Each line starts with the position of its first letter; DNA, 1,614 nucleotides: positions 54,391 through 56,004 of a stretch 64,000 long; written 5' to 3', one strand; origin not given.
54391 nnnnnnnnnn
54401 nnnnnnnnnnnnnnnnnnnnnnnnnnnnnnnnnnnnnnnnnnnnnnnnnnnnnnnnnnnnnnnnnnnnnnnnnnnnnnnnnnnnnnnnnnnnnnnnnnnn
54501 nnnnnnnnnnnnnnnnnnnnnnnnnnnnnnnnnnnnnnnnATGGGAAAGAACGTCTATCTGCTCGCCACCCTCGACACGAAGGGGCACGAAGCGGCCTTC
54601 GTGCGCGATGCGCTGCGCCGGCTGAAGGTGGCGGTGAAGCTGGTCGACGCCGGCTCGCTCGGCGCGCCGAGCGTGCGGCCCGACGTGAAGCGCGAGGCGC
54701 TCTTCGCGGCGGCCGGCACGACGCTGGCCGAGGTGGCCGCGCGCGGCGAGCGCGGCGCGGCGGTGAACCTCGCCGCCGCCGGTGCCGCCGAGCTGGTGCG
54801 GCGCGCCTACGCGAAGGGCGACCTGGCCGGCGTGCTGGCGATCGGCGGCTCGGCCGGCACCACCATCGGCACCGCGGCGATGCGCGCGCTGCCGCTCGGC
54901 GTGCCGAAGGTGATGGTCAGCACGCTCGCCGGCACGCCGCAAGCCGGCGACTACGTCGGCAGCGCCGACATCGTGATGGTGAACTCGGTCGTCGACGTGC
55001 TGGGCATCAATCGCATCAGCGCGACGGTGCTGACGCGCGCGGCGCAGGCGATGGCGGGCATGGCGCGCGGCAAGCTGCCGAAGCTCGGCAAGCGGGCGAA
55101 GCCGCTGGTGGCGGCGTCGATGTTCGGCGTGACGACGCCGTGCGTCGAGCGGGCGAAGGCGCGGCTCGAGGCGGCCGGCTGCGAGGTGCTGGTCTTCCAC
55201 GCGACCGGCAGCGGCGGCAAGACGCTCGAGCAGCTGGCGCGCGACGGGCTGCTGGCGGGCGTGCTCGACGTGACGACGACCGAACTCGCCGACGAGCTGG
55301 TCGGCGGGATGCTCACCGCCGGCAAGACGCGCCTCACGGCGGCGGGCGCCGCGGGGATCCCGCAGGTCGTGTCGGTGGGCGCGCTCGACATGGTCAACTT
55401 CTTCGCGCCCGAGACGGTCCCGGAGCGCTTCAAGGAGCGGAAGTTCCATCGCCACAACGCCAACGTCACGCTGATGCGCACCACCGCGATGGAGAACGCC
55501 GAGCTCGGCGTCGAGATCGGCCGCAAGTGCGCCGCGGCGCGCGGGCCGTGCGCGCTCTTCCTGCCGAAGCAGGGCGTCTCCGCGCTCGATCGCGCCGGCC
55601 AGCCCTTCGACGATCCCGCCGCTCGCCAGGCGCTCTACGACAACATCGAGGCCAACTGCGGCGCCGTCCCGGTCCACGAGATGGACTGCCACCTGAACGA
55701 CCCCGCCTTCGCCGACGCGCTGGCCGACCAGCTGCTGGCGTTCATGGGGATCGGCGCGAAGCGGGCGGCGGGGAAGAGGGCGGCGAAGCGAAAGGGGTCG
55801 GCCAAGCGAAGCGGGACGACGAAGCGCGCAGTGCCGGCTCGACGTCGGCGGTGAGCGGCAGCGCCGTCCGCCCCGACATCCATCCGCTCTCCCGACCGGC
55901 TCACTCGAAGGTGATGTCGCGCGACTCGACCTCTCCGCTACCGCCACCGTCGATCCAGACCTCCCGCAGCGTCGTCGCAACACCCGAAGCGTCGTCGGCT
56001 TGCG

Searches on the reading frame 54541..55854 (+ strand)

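Call 11: search_protein_families(library=pfam, proteins=[window:54541-55854:+], max_evalue=0.001)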
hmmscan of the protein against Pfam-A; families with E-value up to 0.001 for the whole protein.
window:54541-55854:+ (437 aa): 2 families
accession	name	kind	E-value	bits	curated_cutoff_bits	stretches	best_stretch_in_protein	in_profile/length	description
PF23189.1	UPF0261_C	-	1.9e-88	295.8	27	1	187-402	1-218/218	Uncharacterised protein family (UPF0261) C-terminal domain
PF06792.17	UPF0261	-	7.7e-55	186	27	1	3-177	1-173/176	Uncharacterised protein family (UPF0261) N-terminal domain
